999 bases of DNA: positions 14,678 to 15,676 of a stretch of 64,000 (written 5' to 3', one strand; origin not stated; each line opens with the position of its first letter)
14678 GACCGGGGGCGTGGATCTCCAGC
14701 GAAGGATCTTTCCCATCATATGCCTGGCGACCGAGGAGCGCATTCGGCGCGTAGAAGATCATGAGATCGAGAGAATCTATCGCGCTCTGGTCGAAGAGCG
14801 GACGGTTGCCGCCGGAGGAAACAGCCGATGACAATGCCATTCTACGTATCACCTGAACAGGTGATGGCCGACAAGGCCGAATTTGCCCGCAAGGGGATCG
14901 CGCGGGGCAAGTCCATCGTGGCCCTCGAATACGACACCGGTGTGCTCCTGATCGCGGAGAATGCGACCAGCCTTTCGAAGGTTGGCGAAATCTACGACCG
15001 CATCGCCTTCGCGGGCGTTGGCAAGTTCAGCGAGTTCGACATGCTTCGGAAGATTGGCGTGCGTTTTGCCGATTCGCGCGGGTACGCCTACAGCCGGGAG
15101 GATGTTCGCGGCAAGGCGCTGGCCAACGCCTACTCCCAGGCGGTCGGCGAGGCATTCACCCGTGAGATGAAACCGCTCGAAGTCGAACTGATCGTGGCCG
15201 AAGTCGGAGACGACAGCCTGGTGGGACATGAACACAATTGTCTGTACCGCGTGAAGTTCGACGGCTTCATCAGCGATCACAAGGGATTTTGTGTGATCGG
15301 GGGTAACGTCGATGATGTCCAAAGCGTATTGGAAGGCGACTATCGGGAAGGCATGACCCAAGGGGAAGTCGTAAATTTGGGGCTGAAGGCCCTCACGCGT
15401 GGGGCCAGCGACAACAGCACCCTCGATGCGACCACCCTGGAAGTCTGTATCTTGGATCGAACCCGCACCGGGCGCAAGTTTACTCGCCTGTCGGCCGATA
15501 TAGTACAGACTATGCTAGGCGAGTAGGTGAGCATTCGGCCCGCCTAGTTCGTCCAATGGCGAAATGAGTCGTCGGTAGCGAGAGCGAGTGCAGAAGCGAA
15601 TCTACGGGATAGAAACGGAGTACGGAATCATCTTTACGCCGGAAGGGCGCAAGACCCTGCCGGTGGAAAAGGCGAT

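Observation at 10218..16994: Complete actinobacterial-type Pup-proteasome module (mpa-dop-pup-prcB-prcA-pafA) in a genome that carries outer-membrane biogenesis genes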

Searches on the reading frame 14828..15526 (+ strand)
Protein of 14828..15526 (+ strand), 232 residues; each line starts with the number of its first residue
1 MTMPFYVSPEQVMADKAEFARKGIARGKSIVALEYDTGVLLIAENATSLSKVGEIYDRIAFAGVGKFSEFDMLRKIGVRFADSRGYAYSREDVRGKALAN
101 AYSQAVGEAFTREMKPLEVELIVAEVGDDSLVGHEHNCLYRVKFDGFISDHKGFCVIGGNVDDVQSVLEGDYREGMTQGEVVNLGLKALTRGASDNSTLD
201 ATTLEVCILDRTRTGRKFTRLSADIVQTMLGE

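Call 3: search_protein_families(library=pfam, proteins=[window:14828-15526:+])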
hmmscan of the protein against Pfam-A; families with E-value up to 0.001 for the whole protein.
window:14828-15526:+ (232 aa): 1 family
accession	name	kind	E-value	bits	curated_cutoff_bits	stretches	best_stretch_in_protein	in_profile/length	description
PF00227.31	Proteasome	-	1e-16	61.6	22.4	1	25-208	2-188/189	Proteasome subunit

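Call 4: search_protein_families(library=ncbifam, proteins=[window:14828-15526:+])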
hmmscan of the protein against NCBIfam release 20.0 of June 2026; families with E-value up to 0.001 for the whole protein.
window:14828-15526:+ (232 aa): 4 families
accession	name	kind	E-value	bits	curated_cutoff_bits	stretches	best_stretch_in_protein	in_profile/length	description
TIGR03691.1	20S_bact_alpha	equivalog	2.8e-86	288.7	139.05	1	1-230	1-228/229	proteasome subunit alpha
TIGR03633.1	arc_protsome_A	equivalog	4.7e-13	49.1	287.35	1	17-229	19-228/230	archaeal proteasome endopeptidase complex subunit alpha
NF003075.0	PRK03996.1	subfamily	4.6e-12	45.8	219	1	17-230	26-236/248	archaeal proteasome endopeptidase complex subunit alpha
TIGR03634.1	arc_protsome_B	equivalog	1.2e-06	28.2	224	1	48-191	31-163/185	archaeal proteasome endopeptidase complex subunit beta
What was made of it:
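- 14828..15526 (+): prcA: 20S alpha subunit (232 aa), overlapping prcB by 4 nt. TIGR03691, 289 bits (call 4).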

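Call 27: search_solved_structures(query=window:14828-15526:+, show_alignments=1)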
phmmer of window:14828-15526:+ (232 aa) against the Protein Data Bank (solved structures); distinct sequences matched with E-value up to 0.001: 35.
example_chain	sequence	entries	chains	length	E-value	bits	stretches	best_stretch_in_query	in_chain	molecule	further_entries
3h6f_A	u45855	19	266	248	4.1e-61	209.6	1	1-230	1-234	Proteasome (Alpha subunit) PrcA | Proteasome subunit alpha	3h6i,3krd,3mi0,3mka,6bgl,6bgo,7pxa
2fhg_A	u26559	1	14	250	9.5e-61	208.4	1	2-230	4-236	20S proteasome, alpha and beta subunits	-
2fhh_A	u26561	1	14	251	9.7e-61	208.4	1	2-230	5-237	20S proteasome, alpha and beta subunits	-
1q5q_A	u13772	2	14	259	5.7e-60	205.8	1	1-227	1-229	proteasome alpha-type subunit 1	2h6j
9ce7_A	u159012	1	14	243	1.4e-58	201.4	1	7-230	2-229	Proteasome subunit alpha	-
5lzp_0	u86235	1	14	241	5.9e-58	199.3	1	8-230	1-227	Proteasome subunit alpha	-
3hf9_A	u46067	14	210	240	1.4e-56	194.8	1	10-230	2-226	Proteasome (Alpha subunit) PrcA | Proteasome subunit alpha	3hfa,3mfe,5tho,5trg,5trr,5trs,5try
1q5r_A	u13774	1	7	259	4.4e-56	193.2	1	7-227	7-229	proteasome alpha-type subunit 1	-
3j9i_S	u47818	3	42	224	1.3e-06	31.5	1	16-203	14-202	Proteasome subunit alpha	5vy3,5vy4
3jrm_A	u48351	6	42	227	1.3e-06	31.4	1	16-203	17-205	Proteasome subunit alpha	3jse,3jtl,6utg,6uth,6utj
8f7k_A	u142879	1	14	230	1.4e-06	31.3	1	16-203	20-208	Proteasome subunit alpha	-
8f66_A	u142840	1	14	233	1.4e-06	31.3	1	16-203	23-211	Proteasome subunit alpha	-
1yar_A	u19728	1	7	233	1.4e-06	31.3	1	16-203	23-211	Proteasome alpha subunit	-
1pma_A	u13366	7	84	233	1.5e-06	31.3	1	16-203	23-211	PROTEASOME | Proteasome alpha subunit | Proteasome subunit alpha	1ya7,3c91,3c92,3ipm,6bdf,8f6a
1yau_A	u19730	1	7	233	1.5e-06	31.3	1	16-203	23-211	Proteasome alpha subunit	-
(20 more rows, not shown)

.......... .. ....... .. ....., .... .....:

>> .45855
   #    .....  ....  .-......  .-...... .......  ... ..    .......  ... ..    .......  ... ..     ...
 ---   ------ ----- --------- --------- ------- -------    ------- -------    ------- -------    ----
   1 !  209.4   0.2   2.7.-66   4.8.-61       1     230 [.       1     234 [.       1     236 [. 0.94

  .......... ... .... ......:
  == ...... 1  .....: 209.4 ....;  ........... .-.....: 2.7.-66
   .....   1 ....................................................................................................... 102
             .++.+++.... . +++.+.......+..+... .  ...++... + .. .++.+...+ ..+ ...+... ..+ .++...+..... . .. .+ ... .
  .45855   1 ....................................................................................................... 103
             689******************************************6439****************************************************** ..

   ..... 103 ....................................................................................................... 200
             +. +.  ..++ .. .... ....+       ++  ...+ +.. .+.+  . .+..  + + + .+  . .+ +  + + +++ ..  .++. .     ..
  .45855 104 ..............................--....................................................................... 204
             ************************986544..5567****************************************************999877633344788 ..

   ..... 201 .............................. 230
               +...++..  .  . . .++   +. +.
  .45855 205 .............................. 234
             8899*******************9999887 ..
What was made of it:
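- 14828..15526 (+): 210 bits to M. tuberculosis PrcA from residue 1 (call 27).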
